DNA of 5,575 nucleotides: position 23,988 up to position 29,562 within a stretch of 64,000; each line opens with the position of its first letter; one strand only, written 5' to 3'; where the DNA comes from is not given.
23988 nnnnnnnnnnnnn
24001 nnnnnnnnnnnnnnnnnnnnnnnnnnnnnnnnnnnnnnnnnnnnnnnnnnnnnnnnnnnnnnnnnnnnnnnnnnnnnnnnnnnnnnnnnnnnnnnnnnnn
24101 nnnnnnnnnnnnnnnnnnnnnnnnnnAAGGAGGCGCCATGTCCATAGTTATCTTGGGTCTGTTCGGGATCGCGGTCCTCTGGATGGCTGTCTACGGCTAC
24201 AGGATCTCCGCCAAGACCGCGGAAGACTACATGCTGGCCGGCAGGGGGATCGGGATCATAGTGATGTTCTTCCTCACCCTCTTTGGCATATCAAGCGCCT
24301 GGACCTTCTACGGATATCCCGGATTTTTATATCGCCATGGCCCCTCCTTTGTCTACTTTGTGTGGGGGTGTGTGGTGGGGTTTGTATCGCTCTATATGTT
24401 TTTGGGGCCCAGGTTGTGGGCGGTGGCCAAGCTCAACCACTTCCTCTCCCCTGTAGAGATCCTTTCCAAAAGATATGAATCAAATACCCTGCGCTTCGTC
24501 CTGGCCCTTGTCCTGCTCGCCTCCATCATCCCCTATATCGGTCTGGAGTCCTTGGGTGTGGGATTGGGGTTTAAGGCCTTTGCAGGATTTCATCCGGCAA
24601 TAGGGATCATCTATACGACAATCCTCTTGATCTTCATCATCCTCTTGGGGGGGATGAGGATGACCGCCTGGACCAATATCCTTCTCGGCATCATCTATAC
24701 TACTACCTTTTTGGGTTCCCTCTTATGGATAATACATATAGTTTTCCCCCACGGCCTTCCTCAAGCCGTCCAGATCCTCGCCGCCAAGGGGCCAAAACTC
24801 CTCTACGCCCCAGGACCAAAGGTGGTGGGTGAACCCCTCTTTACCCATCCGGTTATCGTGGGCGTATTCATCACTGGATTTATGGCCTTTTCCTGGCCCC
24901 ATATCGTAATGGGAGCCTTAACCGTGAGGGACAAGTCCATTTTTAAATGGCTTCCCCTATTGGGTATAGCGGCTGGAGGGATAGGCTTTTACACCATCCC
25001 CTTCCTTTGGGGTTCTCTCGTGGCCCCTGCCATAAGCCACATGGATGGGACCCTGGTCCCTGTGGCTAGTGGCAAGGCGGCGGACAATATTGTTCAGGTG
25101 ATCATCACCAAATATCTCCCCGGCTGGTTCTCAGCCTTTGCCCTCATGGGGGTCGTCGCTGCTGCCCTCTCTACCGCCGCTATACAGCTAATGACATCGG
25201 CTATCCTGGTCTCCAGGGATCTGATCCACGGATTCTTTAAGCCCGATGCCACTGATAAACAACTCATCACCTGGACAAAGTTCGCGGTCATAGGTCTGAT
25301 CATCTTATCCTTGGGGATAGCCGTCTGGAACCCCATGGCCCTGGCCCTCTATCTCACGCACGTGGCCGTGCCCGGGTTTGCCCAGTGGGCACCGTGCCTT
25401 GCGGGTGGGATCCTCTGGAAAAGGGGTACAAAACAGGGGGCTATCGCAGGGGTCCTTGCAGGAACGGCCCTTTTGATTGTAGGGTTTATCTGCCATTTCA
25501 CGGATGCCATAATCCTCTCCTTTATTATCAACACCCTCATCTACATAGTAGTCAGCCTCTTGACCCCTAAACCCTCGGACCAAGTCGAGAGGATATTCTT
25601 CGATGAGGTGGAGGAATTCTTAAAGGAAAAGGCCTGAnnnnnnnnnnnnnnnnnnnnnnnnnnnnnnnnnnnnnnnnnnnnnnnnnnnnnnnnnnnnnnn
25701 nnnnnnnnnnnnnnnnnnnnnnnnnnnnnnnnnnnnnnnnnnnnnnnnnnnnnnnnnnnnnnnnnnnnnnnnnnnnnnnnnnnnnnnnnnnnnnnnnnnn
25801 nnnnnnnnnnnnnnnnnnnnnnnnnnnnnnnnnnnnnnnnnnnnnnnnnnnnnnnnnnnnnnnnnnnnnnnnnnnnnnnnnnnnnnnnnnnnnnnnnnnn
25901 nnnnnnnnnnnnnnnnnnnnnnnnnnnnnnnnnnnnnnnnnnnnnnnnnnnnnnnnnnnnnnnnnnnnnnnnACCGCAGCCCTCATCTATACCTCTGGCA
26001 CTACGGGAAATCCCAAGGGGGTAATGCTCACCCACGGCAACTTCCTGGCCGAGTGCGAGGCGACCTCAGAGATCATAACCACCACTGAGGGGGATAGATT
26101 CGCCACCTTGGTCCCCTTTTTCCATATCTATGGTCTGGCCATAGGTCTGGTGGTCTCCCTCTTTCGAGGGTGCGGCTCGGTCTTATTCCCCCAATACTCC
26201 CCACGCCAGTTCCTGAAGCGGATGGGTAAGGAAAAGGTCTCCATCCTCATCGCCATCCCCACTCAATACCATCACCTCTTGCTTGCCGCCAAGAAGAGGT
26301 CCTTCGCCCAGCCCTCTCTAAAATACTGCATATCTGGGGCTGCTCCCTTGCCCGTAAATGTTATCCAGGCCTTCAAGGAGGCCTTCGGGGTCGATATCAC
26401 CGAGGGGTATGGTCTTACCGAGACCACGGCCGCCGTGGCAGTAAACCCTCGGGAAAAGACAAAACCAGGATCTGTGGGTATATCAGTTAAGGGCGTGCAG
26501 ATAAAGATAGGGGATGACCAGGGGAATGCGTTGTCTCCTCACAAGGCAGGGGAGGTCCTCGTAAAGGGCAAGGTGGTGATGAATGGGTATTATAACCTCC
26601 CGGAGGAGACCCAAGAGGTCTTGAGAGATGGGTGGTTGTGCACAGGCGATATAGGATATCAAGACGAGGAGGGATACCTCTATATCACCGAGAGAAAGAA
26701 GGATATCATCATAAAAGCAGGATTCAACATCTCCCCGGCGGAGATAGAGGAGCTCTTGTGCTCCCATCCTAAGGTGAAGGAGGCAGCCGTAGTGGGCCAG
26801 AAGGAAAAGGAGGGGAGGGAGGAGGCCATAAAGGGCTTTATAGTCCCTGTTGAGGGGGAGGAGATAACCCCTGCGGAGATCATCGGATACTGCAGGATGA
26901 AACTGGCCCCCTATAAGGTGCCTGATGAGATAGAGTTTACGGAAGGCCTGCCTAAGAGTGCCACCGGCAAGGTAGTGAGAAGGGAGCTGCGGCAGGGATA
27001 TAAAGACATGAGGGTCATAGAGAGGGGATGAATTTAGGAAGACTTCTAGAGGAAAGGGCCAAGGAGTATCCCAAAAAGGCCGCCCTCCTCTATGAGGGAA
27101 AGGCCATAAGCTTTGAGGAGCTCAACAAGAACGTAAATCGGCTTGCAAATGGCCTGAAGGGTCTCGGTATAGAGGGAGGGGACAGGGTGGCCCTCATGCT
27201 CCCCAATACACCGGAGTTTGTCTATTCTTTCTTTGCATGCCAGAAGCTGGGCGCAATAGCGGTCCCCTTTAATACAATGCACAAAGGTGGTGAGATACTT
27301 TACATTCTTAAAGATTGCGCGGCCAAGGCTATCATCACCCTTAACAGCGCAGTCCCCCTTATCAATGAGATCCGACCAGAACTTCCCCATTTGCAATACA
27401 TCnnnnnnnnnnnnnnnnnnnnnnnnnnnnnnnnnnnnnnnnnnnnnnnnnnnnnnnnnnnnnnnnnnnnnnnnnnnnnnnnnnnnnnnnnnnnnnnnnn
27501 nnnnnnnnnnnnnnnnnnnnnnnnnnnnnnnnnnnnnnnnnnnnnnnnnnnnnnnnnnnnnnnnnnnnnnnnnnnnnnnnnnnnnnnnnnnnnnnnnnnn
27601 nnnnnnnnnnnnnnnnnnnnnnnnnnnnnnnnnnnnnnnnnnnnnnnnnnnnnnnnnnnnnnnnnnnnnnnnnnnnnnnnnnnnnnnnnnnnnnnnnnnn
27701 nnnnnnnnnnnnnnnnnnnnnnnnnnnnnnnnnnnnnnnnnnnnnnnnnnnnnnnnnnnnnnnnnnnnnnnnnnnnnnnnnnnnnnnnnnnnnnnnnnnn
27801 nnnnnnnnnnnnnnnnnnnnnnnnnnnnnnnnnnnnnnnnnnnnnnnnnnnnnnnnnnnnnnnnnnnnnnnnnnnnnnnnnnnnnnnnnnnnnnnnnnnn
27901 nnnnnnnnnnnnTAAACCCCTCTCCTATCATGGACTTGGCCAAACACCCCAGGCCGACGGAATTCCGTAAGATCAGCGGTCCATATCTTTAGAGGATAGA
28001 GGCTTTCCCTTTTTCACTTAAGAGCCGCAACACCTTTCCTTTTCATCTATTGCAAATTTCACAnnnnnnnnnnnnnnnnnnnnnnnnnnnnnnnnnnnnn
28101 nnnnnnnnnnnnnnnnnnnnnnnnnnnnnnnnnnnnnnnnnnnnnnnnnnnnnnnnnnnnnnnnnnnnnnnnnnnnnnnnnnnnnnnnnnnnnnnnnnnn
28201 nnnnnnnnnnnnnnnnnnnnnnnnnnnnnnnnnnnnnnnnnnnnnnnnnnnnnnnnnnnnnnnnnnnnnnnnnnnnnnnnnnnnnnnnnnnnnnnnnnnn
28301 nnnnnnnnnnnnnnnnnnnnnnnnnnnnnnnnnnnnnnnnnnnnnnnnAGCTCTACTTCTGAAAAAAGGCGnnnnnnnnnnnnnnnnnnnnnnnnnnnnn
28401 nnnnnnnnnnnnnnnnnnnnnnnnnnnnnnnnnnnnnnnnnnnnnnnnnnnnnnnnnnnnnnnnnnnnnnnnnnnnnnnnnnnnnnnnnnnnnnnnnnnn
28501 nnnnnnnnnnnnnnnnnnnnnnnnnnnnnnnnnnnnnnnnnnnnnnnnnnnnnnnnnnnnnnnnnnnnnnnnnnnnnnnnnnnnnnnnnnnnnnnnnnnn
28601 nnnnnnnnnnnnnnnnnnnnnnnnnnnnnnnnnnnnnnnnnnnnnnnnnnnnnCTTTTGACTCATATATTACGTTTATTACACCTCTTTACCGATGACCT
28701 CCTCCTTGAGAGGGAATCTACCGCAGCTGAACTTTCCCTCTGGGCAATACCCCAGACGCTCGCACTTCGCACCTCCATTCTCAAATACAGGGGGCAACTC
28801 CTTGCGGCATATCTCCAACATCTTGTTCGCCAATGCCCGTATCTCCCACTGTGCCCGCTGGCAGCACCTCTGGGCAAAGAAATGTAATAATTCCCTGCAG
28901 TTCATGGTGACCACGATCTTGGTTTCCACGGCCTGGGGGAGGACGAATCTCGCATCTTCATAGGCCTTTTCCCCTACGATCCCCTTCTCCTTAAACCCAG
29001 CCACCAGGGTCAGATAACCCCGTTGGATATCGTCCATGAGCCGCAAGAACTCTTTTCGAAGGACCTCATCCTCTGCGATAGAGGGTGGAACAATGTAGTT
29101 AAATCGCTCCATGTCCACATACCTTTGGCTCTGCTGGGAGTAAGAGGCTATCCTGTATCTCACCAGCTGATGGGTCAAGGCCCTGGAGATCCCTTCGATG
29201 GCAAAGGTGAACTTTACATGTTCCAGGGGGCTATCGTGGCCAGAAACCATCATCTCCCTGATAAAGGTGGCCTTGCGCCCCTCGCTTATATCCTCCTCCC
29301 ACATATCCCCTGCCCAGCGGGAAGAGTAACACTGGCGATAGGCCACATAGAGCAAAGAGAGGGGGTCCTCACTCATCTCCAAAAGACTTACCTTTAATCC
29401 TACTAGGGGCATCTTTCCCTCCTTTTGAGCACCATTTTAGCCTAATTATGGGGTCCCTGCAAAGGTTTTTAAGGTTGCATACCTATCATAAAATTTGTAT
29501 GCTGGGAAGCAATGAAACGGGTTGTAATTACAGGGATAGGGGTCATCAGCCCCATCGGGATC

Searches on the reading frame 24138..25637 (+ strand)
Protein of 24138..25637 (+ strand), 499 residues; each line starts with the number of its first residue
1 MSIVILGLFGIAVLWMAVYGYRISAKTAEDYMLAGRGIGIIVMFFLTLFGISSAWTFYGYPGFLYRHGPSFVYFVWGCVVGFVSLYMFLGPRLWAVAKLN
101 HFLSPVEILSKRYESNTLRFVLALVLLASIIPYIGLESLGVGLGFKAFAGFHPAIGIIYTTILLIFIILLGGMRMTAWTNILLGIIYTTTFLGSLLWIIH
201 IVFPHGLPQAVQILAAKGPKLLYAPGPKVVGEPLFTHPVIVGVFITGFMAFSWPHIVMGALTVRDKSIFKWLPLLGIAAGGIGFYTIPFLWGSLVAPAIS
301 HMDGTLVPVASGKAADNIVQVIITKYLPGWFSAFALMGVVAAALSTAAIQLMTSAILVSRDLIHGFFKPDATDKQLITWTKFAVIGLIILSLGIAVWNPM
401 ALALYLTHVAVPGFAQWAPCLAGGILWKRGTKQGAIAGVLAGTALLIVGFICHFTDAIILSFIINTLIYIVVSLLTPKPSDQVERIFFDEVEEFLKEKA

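Call 81: search_protein_families(library=pfam, proteins=[window:24138-25637:+], max_evalue=0.00001)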
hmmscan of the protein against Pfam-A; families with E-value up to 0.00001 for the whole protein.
window:24138-25637:+ (499 aa): 1 family
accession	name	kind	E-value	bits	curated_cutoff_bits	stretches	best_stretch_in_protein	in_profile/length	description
PF00474.23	SSF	-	2.1e-24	86.6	22.8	1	31-442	1-406/406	Sodium:solute symporter family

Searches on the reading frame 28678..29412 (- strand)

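Call 66: search_protein_families(library=pfam, proteins=[window:28678-29412:-], max_evalue=0.01)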
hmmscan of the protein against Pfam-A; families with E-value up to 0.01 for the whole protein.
window:28678-29412:- (244 aa): 1 family
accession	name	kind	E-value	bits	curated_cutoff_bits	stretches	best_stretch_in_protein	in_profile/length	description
PF02511.20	Thy1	-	6e-69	232.1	24.8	1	10-207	2-190/191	Thymidylate synthase complementing protein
